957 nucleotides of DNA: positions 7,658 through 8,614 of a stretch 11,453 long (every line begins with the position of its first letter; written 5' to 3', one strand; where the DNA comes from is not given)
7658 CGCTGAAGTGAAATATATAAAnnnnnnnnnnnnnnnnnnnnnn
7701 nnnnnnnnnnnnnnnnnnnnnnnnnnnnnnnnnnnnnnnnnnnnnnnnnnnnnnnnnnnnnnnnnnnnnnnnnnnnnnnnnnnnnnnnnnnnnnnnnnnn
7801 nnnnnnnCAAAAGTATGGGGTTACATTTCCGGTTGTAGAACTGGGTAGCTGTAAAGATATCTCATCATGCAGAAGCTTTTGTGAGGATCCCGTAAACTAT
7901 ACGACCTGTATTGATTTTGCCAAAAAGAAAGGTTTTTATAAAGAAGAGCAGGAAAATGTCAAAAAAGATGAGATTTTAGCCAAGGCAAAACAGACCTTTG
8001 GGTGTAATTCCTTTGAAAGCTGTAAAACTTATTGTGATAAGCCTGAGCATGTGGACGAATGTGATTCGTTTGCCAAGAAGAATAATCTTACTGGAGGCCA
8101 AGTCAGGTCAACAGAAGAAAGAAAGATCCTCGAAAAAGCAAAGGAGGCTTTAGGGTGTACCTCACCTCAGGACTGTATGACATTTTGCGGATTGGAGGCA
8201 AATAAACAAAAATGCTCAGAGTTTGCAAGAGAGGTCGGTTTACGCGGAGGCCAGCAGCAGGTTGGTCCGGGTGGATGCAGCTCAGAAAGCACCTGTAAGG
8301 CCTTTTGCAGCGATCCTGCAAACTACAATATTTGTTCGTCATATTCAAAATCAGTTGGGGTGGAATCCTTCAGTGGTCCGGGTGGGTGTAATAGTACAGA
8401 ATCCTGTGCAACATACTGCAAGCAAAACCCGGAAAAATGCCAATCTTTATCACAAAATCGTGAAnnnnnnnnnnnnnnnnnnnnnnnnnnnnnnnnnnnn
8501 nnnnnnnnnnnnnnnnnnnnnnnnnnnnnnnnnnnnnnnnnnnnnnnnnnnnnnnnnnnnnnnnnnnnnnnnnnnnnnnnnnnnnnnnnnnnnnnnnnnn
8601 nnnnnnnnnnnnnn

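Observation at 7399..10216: Three-gene unit: NPF-tail membrane protein, ~48-Cys modular secreted protein, PlsC-like acyltransferase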

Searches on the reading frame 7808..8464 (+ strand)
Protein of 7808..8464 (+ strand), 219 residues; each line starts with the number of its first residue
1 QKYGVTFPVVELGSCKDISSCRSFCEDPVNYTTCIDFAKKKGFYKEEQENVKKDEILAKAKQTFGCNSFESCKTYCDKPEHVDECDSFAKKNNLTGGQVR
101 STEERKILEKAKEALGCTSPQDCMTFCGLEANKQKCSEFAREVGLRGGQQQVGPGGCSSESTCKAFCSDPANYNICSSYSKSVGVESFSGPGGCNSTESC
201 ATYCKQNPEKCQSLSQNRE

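Call 39: predict_structure(alignment_id=A2)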
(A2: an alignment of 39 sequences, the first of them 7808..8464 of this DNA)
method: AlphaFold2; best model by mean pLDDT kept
length: 219 residues; sequences in the alignment: 39
mean_pLDDT: 76.6   pTM: 0.33
mean pLDDT of the five models: 76.6, 75.6, 75.0, 72.5, 70.6
residues with pLDDT >= 90: 4; 70-90: 177; 50-70: 24; < 50: 14
segments of 3 or more residues with pLDDT < 50: 96-101, 214-219
pLDDT, mean of each block of 10 residues (from residue 1): 87 88 83 87 69 73 80 77 76 56 67 79 76 79 61 75 83 87 83 85 84 49
secondary structure, 60 per line:
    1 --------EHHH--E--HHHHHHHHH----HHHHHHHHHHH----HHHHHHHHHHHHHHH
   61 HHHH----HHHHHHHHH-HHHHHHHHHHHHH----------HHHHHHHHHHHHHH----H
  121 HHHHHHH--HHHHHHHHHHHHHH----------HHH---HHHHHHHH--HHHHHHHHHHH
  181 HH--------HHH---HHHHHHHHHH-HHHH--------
elements in order: H18-26 H31-41 H46-64 H69-77 H79-91 H102-115 H120-127 H130-143 H160-167 H170-182 H197-206 H208-211

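Call 42: search_protein_representatives(alignment_id=A2)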
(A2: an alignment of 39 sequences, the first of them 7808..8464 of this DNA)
Query: 39 sequences, 218 profile positions. Proteins with E-value up to 0.001 (for the whole library): 1728; up to 1e-10: 1445; up to 1e-30: 867. The best 150 are listed.
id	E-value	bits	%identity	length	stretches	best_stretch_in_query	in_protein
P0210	4.4e-99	347.1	-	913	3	2-214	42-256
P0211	7.5e-96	336.6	-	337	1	1-216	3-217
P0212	2.8e-95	334.7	-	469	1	1-215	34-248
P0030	6.5e-94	330.2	-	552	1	1-212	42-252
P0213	7.0e-94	330.1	-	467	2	2-216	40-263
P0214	2.9e-93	328.1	-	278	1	2-214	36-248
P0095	6.1e-93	327.1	-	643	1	1-215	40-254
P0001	6.2e-93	327.0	-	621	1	1-217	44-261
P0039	7.5e-93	326.7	-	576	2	2-215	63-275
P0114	8.1e-93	326.6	-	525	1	1-213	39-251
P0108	4.5e-92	324.2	-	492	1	2-214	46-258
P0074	1.9e-91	322.2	-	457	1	1-216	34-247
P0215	2.6e-91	321.7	-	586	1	1-215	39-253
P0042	3.4e-91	321.3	-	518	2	1-216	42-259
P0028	5.5e-91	320.7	-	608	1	1-215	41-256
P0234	4.3e-82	291.6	-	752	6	2-182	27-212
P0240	2.5e-80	285.8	-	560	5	13-184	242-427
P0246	1.5e-78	280.0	-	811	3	4-214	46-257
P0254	1.1e-76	273.9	-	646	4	4-181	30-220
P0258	3.2e-75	269.1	-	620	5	13-190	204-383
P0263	3.6e-74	265.7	-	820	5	4-184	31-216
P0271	4.4e-72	258.8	-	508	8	116-213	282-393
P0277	2.2e-71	256.5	-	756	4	13-184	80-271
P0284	3.2e-68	246.2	-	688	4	3-182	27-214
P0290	2.3e-66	240.2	-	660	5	4-184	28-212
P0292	4.0e-66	239.4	-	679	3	2-184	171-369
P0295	5.8e-66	238.8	-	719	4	4-182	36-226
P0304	8.2e-64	231.8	-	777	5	13-185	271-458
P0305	1.4e-63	231.0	-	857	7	13-184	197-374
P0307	1.3e-62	227.9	-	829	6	4-182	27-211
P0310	3.5e-62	226.5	-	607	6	3-183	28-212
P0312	9.5e-62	225.1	-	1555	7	4-186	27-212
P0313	1.2e-61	224.7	-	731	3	2-145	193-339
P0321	9.0e-61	221.9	-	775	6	4-182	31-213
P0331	4.3e-59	216.4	-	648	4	3-183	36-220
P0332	2.3e-58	214.0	-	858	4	13-216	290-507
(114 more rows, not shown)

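Call 43: search_protein_families(library=pfam, proteins=[P0210, P0312, P0240, P0304, P0305, P0332, P0292, P0313, P0258, P0246], max_evalue=0.01)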
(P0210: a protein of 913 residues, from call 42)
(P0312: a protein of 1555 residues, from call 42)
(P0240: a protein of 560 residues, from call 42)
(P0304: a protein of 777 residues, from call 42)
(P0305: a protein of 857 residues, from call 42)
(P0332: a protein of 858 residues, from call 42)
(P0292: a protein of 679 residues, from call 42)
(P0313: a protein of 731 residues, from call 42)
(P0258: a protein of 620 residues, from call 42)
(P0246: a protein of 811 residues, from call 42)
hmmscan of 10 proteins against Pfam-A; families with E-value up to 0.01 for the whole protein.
P0210 (913 aa): 1 family
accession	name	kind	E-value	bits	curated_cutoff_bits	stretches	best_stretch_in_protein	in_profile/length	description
PF19077.6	Big_13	-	7.5e-08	33.2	27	1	759-841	13-94/102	Bacterial Ig-like domain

P0312 (1555 aa): 0 families

P0240 (560 aa): 0 families

P0304 (777 aa): 1 family
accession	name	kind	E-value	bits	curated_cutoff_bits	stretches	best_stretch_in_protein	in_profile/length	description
PF11590.13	DNAPolymera_Pol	-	0.001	19.4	26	1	452-469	12-29/36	DNA polymerase catalytic subunit Pol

P0305 (857 aa): 2 families
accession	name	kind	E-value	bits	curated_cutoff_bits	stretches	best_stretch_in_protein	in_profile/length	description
PF01934.22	HepT-like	-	0.00021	21.4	23.5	0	110-141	46-85/120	Ribonuclease HepT-like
PF19148.5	DUF5830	-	0.01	16.3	26.8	0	414-443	31-60/114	Family of unknown function (DUF5830)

P0332 (858 aa): 0 families

P0292 (679 aa): 0 families

P0313 (731 aa): 0 families

P0258 (620 aa): 0 families

P0246 (811 aa): 0 families

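Call 45: list_cluster_members(proteins=[P0312, P0240, P0304, P0332, P0292, P0313, P0271, P0210, P0234, P0263])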
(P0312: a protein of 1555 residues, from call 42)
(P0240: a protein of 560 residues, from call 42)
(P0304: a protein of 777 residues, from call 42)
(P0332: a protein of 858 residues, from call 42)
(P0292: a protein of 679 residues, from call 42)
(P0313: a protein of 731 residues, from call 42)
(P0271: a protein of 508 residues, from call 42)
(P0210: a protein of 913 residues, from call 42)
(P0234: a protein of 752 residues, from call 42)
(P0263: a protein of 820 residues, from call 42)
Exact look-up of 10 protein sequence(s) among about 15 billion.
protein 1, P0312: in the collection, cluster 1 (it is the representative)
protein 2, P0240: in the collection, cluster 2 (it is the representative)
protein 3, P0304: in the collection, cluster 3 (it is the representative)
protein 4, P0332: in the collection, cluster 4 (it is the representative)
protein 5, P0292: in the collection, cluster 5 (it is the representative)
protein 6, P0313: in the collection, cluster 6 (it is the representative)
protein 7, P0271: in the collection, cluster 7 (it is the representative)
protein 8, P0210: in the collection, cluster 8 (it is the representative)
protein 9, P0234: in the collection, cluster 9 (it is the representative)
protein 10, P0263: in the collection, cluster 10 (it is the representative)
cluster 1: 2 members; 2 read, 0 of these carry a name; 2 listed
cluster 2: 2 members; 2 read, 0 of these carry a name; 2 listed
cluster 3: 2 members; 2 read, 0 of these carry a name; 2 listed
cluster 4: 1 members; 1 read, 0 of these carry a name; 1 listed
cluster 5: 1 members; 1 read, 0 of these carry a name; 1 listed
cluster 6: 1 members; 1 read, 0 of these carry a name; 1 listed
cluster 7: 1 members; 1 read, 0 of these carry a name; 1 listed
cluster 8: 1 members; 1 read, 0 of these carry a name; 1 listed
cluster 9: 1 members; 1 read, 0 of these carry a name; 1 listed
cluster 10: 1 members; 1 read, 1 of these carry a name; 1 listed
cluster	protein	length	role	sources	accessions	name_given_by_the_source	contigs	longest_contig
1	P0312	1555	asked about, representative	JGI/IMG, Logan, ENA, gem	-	-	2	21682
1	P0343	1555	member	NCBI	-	-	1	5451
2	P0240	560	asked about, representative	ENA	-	-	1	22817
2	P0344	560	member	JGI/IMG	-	-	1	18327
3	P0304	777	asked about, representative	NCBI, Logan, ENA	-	-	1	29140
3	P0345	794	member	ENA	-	-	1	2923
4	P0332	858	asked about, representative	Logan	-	-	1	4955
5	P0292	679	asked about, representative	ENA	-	-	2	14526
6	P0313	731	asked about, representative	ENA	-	-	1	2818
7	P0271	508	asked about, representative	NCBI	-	-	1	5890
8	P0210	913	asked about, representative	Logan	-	-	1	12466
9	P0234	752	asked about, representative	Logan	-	-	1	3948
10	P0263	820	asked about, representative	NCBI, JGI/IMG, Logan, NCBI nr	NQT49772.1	hypothetical protein HQ571_03715 [Candidatus Kuenenbacteria bacterium] | hypothetical protein [Candidatus Kuenenbacteria bacterium]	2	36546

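Call 46: find_related_loci(query=A2, collection=genome_contigs, flank=5000)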
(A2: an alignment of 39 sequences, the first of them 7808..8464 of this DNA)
Query A2 (219 aa) in genome_contigs; peptide patterns used: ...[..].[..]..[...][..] (x = any residue, [..] = any of these).
49 stretches matched a pattern; 43 encode a relative of the query (tblastn E <= 1e-3); 43 distinct loci.
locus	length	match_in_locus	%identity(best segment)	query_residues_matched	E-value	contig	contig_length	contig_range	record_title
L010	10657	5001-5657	92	1-219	8e-128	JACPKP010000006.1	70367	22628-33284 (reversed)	MAG: Candidatus Daviesbacteria bacterium isolate NC_groundwater_498_Ag_S-0.1um_40_17 S35_SO-1_scaffold_151964, whole gen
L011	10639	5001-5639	64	1-214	5e-92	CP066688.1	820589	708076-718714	MAG: Candidatus Daviesbacteria bacterium isolate NC_groundwater_497_Ag_S-0.1um_39_22 chromosome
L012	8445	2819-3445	59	2-211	3e-84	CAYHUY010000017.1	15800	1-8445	MAG TPA_asm: uncultured Gammaproteobacteria bacterium isolate ERP119705_co16_474 genome assembly, contig: NODE_2934_leng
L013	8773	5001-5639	57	1-214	2e-82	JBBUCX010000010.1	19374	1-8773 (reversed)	MAG: Patescibacteria group bacterium isolate H51-bin115_1 H51_bin115_1_000000000010, whole genome shotgun sequence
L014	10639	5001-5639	56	1-214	6e-81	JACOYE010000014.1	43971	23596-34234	MAG: Candidatus Microgenomates bacterium isolate NC_groundwater_171_Ag_S-0.1um_39_14 S4_GD2017_2_S1_scaffold_464, whole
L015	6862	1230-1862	58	1-214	8e-80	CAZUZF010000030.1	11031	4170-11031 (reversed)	MAG TPA_asm: uncultured Gammaproteobacteria bacterium isolate binchicken_co38_1268 genome assembly, contig: NODE_12582_l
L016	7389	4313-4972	54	1-214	1e-78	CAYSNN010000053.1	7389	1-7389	MAG TPA_asm: uncultured Gammaproteobacteria bacterium isolate binchicken_co251_42 genome assembly, contig: NODE_14309_le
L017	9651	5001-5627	58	1-212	2e-78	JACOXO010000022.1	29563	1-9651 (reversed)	MAG: Candidatus Gottesmanbacteria bacterium isolate NC_groundwater_155_Ag_S-0.1um_35_9 S4_GD2017_2_S1_scaffold_934, whol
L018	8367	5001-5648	56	1-218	4e-78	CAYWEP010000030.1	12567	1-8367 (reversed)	MAG TPA_asm: uncultured Gammaproteobacteria bacterium isolate SRP269290_co3_1003 genome assembly, contig: NODE_6027_leng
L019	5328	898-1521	54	3-211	3e-77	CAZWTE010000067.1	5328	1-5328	MAG TPA_asm: uncultured Gammaproteobacteria bacterium isolate binchicken_co144_909 genome assembly, contig: NODE_32050_l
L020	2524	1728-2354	56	1-212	6e-79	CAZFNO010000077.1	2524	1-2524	MAG TPA_asm: uncultured Gammaproteobacteria bacterium isolate binchicken_co134_351 genome assembly, contig: NODE_96262_l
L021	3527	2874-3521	56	1-219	4e-77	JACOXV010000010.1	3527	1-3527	MAG: Candidatus Levyibacteriota bacterium isolate NC_groundwater_162_Ag_S-0.1um_38_10 S4_GD2017_2_S1_scaffold_34364, who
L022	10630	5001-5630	55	1-211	1e-76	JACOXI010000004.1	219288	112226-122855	MAG: Candidatus Daviesbacteria bacterium isolate NC_groundwater_149_Ag_S-0.1um_39_14 S4_GD2017_2_S1_scaffold_23, whole g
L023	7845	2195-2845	52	1-218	2e-76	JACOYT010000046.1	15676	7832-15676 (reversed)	MAG: Candidatus Roizmanbacteria bacterium isolate NC_groundwater_186_Ag_S-0.1um_43_13 S4_GD2017_2_S1_scaffold_2430, whol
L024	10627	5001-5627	54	3-211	4e-76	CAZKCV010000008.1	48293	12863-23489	MAG TPA_asm: uncultured Gammaproteobacteria bacterium isolate binchicken_co251_142 genome assembly, contig: NODE_1011_le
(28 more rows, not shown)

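Call 55: find_encoding_contigs(protein=P0263, flank=5000, max_places=1)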
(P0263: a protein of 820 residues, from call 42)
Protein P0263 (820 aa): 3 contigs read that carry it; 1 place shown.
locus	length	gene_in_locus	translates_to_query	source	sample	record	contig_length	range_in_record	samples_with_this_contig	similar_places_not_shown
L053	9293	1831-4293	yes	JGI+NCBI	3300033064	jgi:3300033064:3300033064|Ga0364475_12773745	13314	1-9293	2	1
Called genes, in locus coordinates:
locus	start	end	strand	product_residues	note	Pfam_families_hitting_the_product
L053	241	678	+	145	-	PF00072:Response_reg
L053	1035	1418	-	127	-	-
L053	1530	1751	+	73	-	-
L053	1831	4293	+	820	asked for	-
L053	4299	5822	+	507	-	-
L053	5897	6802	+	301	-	PF00892:EamA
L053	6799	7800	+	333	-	PF02449:Glyco_hydro_42 (faint)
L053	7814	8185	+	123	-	-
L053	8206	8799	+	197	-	PF18915:DUF5667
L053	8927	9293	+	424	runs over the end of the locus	PF00675:Peptidase_M16, PF05193:Peptidase_M16_C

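Call 56: find_encoding_contigs(protein=P0240, flank=5000, max_places=1)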
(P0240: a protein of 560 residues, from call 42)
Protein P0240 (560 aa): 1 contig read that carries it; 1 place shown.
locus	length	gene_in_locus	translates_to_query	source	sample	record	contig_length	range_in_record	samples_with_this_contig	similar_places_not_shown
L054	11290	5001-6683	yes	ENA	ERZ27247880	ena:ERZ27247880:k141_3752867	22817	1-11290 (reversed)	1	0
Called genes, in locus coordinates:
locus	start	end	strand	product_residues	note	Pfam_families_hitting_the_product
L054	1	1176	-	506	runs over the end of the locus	PF19289:PmbA_TldD_3rd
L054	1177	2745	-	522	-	PF19289:PmbA_TldD_3rd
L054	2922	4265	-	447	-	PF00291:PALP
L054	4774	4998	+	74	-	-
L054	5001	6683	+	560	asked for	-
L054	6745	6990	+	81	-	PF03144:GTP_EFTU_D2 (weak)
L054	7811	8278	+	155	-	-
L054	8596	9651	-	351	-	PF00089:Trypsin, PF10459:Peptidase_S46 (faint), PF13365:Trypsin_2, PF13180:PDZ_2, PF17820:PDZ_6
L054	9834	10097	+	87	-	PF01541:GIY-YIG, PF10544:T5orf172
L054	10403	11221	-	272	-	PF00763:THF_DHG_CYH, PF02882:THF_DHG_CYH_C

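Call 57: find_encoding_contigs(protein=P0304, flank=5000, max_places=1)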
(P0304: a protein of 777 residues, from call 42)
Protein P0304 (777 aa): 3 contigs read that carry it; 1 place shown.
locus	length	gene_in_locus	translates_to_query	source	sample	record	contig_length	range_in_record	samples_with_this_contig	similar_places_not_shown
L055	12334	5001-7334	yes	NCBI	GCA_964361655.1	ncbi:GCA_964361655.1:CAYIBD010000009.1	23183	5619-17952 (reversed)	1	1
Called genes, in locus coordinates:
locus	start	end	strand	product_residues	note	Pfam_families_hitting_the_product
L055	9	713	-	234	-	PF18915:DUF5667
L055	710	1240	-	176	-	PF04542:Sigma70_r2, PF08281:Sigma70_r4_2, PF04545:Sigma70_r4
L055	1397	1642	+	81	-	-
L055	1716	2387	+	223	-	PF12705:PDDEXK_1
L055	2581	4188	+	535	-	-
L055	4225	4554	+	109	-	-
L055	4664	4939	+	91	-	-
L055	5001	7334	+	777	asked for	-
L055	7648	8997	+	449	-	PF21760:SecD_1st, PF22599:SecDF_P1_head, PF03176:MMPL, PF02355:SecD_SecF_C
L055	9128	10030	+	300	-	PF07549:Sec_GG, PF02355:SecD_SecF_C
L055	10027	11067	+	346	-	PF04545:Sigma70_r4, PF05066:HARE-HTH (weak)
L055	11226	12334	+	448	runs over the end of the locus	PF26449:DUF8128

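Call 58: find_encoding_contigs(protein=P0312, flank=5000, max_places=1)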
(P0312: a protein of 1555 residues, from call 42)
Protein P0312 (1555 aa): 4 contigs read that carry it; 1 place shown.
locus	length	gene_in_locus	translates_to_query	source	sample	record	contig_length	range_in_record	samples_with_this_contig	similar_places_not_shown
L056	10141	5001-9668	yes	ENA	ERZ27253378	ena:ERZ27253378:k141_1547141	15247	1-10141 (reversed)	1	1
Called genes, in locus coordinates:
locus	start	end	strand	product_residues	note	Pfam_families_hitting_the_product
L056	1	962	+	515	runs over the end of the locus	-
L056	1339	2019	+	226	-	PF00005:ABC_tran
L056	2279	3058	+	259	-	PF18075:FtsX_ECD, PF02687:FtsX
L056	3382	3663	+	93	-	-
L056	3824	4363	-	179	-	PF00156:Pribosyltran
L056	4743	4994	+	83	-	-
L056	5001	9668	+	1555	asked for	-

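Call 75: fold_search(model_id=the predicted structure, library=pdb)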
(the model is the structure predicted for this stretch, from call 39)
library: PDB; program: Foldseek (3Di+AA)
matches with E <= 10: 4; with E <= 0.001: 0
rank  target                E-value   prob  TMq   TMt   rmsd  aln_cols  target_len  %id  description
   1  6rns_A                4.5e+00  0.03  0.12  0.11  18.4       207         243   13  Crystal structure of the dimerization domain of Gemin5 at 2.7 A (released 2019-11-27)
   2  9nfa_A                7.5e+00  0.02  0.18  0.11  14.5       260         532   15  Cryo-EM structure of Ro60/La/minimal misfolded pre-5S rRNA complex with Fab, composite map (released 2026-02-04)
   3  9m7y_F                8.8e+00  0.01  0.11  0.11  24.2       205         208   10  Cryo-EM structure of gp79-dependent RNAP promoter open complex (released 2025-09-03)
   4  8asv_A                9.3e+00  0.02  0.16  0.04  15.7       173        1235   11  Cryo-EM structure of yeast Elongator complex (released 2022-12-07)

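Call 86: search_solved_structures(query=A2, max_evalue=10)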
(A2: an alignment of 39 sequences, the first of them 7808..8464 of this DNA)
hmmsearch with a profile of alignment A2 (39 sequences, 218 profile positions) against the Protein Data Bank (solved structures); distinct sequences matched with E-value up to 10: 19.
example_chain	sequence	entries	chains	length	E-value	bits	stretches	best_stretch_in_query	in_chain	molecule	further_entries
7l1f_A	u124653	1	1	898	1.3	12.1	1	121-185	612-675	RNA-directed RNA polymerase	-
7bv1_A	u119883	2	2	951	1.3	12.1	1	121-185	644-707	RNA-directed RNA polymerase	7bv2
24ew_A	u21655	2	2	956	1.3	12.1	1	121-185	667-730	RNA-directed RNA polymerase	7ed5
7aap_A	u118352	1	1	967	1.3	12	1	121-185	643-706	Non-structural protein 12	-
9blf_A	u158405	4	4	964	1.3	12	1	121-185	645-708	RNA-directed RNA polymerase nsp12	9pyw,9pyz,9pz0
12sn_A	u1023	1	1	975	1.3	12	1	121-185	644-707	RNA-directed RNA polymerase nsp12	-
7bw4_A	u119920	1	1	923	1.4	12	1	121-185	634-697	RNA-directed RNA polymerase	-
9sao_A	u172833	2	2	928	1.4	12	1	121-185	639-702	RNA-directed RNA polymerase nsp12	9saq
9sap_A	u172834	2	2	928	1.4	12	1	121-185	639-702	RNA-directed RNA polymerase nsp12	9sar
7eiz_A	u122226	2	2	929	1.4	12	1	121-185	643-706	RNA-directed RNA polymerase | RNA-directed RNA polymerase nsp12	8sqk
9ikz_A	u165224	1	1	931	1.4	12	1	121-185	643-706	RNA-directed RNA polymerase nsp12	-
6xez_A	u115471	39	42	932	1.4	12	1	121-185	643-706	RNA-directed RNA polymerase | Replicase polyprotein 1ab | RNA-directed RNA polymerase nsp12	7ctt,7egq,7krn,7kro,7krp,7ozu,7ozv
6yyt_A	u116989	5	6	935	1.4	12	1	121-185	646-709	nsp12 | RNA-directed RNA polymerase nsp12 | SARS-CoV-2 RNA-dependent RNA polymerase nsp12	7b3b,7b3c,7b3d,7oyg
6xqb_A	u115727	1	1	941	1.4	11.9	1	121-185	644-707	RNA-directed RNA polymerase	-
7cxm_A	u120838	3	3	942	1.4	11.9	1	121-185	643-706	RNA-directed RNA polymerase | Replicase polyprotein 1ab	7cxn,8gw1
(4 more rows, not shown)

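Call 89: list_cluster_members(proteins=[P0254, P0258, P0277, P0284, P0290, P0295, P0307, P0310, P0321, P0331])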
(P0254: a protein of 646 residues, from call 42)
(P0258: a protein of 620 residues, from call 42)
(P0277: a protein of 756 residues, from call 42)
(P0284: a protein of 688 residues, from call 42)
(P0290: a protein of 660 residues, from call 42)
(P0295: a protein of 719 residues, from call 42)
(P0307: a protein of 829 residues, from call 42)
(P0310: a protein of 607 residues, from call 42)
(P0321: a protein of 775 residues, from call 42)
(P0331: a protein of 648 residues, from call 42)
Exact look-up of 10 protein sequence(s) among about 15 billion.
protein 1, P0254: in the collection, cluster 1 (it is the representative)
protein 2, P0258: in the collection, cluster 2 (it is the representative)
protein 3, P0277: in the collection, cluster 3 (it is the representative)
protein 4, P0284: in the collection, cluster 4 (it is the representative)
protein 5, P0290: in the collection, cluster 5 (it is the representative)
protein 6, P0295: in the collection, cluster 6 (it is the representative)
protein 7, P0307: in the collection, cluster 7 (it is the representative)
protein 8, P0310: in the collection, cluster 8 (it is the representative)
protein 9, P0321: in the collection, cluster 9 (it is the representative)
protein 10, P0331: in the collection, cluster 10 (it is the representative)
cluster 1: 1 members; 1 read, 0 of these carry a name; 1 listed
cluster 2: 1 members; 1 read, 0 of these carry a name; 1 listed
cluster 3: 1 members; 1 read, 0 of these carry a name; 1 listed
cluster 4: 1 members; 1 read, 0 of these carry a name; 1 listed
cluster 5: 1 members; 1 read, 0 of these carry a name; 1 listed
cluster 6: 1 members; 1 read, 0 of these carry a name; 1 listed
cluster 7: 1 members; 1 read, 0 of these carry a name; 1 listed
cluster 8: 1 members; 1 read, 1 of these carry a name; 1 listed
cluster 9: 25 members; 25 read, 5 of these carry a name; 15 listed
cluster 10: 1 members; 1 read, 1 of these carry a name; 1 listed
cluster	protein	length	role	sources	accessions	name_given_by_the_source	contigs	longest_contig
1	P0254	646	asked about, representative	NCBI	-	-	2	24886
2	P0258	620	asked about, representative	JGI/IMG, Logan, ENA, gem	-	-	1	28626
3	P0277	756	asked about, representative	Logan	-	-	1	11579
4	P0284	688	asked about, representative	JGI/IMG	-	-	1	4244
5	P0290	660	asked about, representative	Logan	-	-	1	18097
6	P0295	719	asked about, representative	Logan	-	-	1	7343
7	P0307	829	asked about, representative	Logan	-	-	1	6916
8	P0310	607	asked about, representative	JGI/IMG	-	hypothetical protein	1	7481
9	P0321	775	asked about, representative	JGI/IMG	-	-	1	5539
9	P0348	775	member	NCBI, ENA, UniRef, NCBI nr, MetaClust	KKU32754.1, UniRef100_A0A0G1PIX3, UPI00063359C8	MAG: hypothetical protein UX48_C0051G0005 [Candidatus Azambacteria bacterium ... | Kazal-like domain-containing protein n=1 Tax=Candidatus Azambacteria bacterium ... | status=active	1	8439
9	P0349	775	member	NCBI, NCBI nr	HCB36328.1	TPA: hypothetical protein DEP31_02570 [Candidatus Azambacteria bacterium] | hypothetical protein [Candidatus Azambacteria bacterium]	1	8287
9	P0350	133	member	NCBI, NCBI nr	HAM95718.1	TPA: hypothetical protein DCP81_02120, partial [Candidatus Azambacteria bacterium] | hypothetical protein [Candidatus Azambacteria bacterium]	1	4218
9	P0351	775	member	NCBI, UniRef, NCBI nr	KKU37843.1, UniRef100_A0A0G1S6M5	MAG: hypothetical protein UX53_C0041G0002 [Candidatus Azambacteria bacterium ... | Kazal-like domain-containing protein n=1 Tax=Candidatus Azambacteria bacterium ...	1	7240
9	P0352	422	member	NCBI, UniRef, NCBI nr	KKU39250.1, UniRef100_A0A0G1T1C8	MAG: hypothetical protein UX55_C0041G0005 [Candidatus Azambacteria bacterium ... | Kazal-like domain-containing protein n=1 Tax=Candidatus Azambacteria bacterium ...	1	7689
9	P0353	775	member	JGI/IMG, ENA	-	-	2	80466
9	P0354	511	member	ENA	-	-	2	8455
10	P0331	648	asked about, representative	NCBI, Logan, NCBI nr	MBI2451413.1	MAG: hypothetical protein HYV52_03750 [Parcubacteria group bacterium] | hypothetical protein [Parcubacteria group bacterium]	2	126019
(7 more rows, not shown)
